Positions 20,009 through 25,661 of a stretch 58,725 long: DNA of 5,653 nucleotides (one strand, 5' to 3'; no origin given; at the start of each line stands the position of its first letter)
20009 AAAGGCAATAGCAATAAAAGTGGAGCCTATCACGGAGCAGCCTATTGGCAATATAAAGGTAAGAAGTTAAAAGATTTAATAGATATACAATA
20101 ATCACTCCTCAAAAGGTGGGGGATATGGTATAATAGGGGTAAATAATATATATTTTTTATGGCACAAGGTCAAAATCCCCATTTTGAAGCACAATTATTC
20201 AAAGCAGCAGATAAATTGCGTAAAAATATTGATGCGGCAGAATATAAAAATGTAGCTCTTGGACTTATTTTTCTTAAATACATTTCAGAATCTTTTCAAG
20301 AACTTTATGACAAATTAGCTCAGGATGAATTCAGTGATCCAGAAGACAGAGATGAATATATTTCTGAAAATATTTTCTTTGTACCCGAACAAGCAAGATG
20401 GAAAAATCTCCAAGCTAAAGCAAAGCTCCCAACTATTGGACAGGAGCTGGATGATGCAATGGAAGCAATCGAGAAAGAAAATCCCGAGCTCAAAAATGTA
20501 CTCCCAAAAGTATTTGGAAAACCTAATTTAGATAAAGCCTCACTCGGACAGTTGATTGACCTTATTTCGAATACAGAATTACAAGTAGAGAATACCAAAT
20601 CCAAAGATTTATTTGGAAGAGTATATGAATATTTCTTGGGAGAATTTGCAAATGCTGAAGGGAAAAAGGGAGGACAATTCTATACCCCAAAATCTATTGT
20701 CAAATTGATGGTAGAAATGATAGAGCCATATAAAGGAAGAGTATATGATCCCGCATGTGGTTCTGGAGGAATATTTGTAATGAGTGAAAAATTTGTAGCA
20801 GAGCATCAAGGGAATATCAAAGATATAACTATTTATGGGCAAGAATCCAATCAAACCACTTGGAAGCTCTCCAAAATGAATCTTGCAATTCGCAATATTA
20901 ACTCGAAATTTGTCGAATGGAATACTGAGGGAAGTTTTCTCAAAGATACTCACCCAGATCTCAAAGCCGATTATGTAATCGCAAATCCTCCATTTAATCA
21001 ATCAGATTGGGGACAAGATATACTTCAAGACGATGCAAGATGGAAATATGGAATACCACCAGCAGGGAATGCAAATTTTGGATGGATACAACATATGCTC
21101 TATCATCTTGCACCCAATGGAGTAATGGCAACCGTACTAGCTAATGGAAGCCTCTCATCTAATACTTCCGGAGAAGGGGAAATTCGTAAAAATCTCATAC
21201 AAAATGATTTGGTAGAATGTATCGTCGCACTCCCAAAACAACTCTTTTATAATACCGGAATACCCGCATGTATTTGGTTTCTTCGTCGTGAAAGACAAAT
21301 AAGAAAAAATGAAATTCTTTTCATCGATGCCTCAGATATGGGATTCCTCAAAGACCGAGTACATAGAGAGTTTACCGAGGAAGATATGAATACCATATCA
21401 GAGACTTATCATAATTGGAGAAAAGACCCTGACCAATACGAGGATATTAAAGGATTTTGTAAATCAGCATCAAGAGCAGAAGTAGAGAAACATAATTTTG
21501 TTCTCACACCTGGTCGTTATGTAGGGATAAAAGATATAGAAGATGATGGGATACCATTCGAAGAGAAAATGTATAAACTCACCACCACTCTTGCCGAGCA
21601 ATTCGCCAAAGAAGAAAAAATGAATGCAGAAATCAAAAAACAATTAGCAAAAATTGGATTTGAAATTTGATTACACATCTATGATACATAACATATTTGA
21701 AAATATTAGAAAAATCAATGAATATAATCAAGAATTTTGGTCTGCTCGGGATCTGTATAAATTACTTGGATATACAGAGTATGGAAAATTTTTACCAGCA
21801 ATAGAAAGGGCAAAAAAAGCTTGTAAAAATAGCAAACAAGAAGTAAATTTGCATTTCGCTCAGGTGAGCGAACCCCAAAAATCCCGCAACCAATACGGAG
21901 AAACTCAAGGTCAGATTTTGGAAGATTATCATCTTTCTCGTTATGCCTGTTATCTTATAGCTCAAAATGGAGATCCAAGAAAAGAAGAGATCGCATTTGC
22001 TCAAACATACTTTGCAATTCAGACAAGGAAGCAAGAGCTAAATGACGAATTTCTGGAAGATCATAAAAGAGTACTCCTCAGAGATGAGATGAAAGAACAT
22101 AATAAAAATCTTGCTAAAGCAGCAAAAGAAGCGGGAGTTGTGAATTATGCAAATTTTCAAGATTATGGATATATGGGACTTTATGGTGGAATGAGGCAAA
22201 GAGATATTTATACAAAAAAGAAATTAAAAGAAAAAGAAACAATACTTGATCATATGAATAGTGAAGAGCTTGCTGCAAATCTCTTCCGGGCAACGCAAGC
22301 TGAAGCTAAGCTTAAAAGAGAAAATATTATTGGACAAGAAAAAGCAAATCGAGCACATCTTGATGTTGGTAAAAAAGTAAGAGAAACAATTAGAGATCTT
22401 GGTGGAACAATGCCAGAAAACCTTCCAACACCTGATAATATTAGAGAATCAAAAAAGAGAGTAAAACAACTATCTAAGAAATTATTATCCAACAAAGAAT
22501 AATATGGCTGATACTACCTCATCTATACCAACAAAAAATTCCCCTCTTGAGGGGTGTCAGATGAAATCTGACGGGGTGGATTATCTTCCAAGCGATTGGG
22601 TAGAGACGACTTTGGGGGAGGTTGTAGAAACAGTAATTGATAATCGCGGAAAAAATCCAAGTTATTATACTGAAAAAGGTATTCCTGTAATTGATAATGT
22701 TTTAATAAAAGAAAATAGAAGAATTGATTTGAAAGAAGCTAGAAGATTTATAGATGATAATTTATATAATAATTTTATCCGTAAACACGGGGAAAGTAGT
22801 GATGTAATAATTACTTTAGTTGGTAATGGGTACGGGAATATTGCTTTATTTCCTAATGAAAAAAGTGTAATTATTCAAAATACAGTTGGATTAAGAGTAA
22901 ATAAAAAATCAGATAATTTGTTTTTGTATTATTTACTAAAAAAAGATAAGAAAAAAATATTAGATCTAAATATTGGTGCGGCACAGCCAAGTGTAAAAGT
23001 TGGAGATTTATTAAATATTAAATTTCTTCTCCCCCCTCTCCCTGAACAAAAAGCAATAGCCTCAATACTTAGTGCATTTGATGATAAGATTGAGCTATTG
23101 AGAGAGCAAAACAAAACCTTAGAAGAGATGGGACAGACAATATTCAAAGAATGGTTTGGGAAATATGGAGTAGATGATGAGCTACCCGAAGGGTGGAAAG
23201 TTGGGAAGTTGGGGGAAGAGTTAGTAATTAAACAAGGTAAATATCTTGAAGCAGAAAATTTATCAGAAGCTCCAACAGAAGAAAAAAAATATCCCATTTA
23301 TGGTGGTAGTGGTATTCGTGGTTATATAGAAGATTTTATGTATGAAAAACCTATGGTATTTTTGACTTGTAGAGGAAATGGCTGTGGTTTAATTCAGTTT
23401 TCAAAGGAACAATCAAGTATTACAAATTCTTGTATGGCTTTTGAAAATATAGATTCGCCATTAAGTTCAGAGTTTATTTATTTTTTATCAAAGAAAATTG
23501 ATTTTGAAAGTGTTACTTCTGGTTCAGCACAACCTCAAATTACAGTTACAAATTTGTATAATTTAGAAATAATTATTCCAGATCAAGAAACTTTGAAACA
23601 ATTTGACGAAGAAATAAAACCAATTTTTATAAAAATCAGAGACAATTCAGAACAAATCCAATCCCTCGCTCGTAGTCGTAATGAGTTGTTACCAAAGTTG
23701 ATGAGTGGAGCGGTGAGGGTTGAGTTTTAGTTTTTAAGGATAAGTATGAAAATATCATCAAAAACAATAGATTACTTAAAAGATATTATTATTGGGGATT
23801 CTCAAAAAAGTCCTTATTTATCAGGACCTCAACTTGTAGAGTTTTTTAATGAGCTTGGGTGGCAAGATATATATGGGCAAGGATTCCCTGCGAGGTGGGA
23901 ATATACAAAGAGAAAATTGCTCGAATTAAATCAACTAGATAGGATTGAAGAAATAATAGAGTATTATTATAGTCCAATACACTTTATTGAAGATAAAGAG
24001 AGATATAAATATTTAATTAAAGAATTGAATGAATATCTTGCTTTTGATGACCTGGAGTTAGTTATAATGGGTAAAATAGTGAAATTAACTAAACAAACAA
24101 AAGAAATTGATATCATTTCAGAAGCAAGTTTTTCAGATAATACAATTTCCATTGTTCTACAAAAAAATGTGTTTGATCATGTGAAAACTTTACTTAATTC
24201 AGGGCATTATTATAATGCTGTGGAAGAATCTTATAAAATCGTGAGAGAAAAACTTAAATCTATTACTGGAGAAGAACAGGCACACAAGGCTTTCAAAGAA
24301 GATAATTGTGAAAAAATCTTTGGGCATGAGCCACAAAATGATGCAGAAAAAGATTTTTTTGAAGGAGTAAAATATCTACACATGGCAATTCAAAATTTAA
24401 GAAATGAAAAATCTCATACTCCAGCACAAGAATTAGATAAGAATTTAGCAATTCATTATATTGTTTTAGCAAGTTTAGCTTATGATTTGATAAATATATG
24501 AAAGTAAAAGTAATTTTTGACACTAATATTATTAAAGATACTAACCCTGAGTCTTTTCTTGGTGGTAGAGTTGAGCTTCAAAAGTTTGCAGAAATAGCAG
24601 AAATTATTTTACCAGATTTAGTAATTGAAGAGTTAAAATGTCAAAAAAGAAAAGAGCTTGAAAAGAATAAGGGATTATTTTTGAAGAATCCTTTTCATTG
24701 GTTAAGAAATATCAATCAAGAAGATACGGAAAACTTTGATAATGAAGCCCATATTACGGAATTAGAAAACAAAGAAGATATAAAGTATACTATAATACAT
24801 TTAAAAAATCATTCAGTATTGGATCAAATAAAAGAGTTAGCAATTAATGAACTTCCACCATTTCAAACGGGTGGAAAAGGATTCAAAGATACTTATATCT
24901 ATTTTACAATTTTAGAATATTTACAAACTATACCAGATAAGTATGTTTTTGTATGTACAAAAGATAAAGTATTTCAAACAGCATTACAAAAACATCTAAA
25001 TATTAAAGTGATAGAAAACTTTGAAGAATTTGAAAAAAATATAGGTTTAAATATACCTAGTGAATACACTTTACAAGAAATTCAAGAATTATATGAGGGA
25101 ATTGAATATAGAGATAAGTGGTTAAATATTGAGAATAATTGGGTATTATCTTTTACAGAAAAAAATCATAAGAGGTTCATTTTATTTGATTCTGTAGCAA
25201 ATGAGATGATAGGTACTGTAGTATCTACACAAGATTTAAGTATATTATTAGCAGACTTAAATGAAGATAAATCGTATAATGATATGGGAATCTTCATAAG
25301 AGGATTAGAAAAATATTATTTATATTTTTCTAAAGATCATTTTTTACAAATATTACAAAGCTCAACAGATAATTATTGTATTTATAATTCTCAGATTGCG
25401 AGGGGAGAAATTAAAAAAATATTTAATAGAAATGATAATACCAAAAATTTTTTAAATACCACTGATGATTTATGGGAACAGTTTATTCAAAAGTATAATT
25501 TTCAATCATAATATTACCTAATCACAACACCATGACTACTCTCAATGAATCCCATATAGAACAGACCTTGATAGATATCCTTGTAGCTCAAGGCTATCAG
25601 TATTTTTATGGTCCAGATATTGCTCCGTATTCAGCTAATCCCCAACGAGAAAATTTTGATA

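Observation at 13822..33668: Roughly 20 kb accessory/defence island between dus and a DEAD-box helicase, assembled from promoter-ORF-terminator cassettes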

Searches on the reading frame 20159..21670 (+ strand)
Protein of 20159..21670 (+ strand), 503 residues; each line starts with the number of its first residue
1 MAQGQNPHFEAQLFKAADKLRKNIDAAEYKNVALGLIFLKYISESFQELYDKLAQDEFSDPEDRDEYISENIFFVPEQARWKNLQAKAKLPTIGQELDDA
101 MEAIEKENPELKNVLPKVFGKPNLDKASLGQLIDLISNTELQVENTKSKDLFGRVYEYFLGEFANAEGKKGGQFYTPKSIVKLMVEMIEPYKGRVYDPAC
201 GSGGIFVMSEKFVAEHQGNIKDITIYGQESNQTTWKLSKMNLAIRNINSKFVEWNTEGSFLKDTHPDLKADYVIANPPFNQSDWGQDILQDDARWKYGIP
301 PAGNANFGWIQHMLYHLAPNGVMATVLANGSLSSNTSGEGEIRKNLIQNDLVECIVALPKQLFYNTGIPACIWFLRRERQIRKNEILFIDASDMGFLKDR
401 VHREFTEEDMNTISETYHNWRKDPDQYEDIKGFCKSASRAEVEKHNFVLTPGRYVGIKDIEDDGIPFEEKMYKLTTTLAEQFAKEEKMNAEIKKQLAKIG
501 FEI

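Call 8: search_protein_families(library=pfam, proteins=[window:20159-21670:+], max_evalue=0.01)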
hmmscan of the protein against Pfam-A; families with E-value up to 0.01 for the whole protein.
window:20159-21670:+ (503 aa): 5 families
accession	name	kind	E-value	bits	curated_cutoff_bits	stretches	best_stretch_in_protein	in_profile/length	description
PF02384.22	N6_Mtase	-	3.9e-113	378.3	20.4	1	148-463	2-311/311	N-6 DNA Methylase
PF12161.14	HsdM_N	-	4.1e-25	89.4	24.5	1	10-136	2-135/135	HsdM N-terminal domain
PF05175.20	MTS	-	2e-05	24.7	23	1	182-282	21-111/170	Methyltransferase small domain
PF07669.17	Eco57I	-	9.2e-05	23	25.3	1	242-363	41-171/171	Eco57I restriction-modification methylase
PF20473.4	MmeI_Mtase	-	0.00094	18.9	27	0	192-209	20-37/259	MmeI, DNA-methyltransferase domain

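Call 24: search_protein_families(library=ncbifam, proteins=[window:20159-21670:+], max_evalue=0.001)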
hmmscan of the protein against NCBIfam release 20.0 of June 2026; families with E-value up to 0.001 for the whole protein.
window:20159-21670:+ (503 aa): 5 families
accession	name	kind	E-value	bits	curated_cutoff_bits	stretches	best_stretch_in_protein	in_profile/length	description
TIGR00497.1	hsdM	equivalog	3.7e-54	184.3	242.75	1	9-459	5-490/515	type I restriction-modification system subunit M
NF047738.1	antiphage_MADS2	equivalog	5.4e-17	61.3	720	1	165-231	305-371/654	methylation-associated defense system DNA methyltransferase MAD2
TIGR02987.1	met_A_Alw26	exception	5.4e-07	28.7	353.5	1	169-280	1-123/523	Alw26I/Eco31I/Esp3I family type II restriction adenine-specific DNA-methyltransferase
TIGR03534.1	RF_mod_PrmC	equivalog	1.1e-05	25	199.1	1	180-280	76-167/253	peptide chain release factor N(5)-glutamine methyltransferase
NF033452.1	BREX_1_MTaseX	exception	7.1e-05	20.8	500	0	271-410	509-650/1210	BREX-1 system adenine-specific DNA-methyltransferase PglX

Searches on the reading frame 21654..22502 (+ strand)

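Call 8: search_protein_families(library=pfam, proteins=[window:21654-22502:+], max_evalue=0.01)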
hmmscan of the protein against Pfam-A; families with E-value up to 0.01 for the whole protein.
window:21654-22502:+ (282 aa): 1 family
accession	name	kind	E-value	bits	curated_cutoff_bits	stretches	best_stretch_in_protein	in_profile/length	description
PF02498.22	Bro-N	-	2.8e-10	41.1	25.6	1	17-119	1-94/96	BRO family, N-terminal domain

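Call 23: search_protein_families(library=padloc, proteins=[window:21654-22502:+], max_evalue=0.001)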
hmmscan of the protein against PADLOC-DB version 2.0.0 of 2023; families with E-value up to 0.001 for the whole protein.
window:21654-22502:+ (282 aa): 5 families
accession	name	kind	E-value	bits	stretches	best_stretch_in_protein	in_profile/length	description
PDLC04919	PDC-S13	-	1.2e-106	354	1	11-280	9-276/281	-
PDLC03083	Specificity_I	-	5.2e-80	267.4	1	10-277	1-269/717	Type I specificity subunit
PDLC04918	PDC-S13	-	1.4e-52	176.8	2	131-275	63-203/214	-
PDLC04871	PDC-S05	-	5.9e-24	82.8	1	9-135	8-130/468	-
PDLC04920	PDC-S13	-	3.1e-10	37.8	1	131-273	133-276/286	-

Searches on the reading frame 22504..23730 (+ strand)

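Call 9: search_protein_families(library=pfam, proteins=[window:22504-23730:+], max_evalue=0.01)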
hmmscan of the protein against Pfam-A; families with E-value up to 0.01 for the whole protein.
window:22504-23730:+ (408 aa): 1 family
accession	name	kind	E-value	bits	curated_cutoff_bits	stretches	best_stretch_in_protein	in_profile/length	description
PF01420.25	Methylase_S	-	1.2e-34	120.4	22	2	29-208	1-168/168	Type I restriction modification DNA specificity domain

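Call 24: search_protein_families(library=ncbifam, proteins=[window:22504-23730:+], max_evalue=0.001)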
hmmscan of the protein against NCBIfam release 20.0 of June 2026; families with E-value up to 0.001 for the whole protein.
window:22504-23730:+ (408 aa): 2 families
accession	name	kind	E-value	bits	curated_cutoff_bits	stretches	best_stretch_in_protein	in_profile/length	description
NF007278.0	PRK09737.1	equivalog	3.9e-08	32.5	662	1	28-189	6-171/461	type I restriction-modification system specificity subunit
NF047740.1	antiphage_MADS5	equivalog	6.3e-05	22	400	0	334-377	395-441/461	methylation-associated defense system restriction endonuclease subunit S MAD5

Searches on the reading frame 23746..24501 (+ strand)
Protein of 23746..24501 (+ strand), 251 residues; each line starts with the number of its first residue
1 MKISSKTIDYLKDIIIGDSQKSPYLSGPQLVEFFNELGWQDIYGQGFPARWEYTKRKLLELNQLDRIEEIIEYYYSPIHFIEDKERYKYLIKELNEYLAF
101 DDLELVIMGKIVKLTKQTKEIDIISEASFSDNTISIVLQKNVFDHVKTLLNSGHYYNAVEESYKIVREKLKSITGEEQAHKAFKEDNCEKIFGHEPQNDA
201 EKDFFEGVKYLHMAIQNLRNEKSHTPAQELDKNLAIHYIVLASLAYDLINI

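Call 9: search_protein_families(library=pfam, proteins=[window:23746-24501:+], max_evalue=0.01)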
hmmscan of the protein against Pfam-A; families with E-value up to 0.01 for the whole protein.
window:23746-24501:+ (251 aa): 1 family
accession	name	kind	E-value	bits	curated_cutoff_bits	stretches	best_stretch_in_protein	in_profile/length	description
PF09509.15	Hypoth_Ymh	-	6.8e-15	55.4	25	1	138-246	3-116/119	Protein of unknown function (Hypoth_ymh)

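Call 23: search_protein_families(library=padloc, proteins=[window:23746-24501:+], max_evalue=0.001)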
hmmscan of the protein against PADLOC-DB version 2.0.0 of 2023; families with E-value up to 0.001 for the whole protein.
window:23746-24501:+ (251 aa): 4 families
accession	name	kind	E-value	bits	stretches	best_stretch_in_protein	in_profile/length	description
PDLC02375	Stk2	-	1.3e-13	48.5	1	8-191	6-195/500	-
PDLC02347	AbiJ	-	3.8e-08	31.4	1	13-223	16-243/281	AbiJ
PDLC03987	PD-Lambda-3_B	-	0.00024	18.5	1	71-229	74-238/270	-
PDLC03988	PD-Lambda-3_B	-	0.00039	17.9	1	72-176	75-180/222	-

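Call 24: search_protein_families(library=ncbifam, proteins=[window:23746-24501:+], max_evalue=0.001)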
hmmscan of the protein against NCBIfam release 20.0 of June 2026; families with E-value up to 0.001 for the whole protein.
window:23746-24501:+ (251 aa): 1 family
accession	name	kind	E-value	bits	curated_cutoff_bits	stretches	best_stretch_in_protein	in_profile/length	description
TIGR02391.1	hypoth_ymh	hypoth_equivalog_domain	2.5e-27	95.4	39.45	1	138-250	1-121/125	TIGR02391 family protein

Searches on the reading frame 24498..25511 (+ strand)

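Call 9: search_protein_families(library=pfam, proteins=[window:24498-25511:+], max_evalue=0.01)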
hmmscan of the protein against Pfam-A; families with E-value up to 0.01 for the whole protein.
window:24498-25511:+ (337 aa): 2 families
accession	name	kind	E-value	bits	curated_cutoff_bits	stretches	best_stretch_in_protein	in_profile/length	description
PF16289.11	PIN_12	-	5.4e-12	46.9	32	1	5-159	1-172/172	PIN domain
PF13638.12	PIN_4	-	3.9e-05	24.4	21.9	1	27-158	15-116/132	PIN domain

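Call 23: search_protein_families(library=padloc, proteins=[window:24498-25511:+], max_evalue=0.001)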
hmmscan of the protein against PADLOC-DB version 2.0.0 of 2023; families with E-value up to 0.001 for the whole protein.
window:24498-25511:+ (337 aa): 0 families

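Call 24: search_protein_families(library=ncbifam, proteins=[window:24498-25511:+], max_evalue=0.001)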
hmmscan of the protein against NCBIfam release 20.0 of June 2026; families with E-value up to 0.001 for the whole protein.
window:24498-25511:+ (337 aa): 0 families
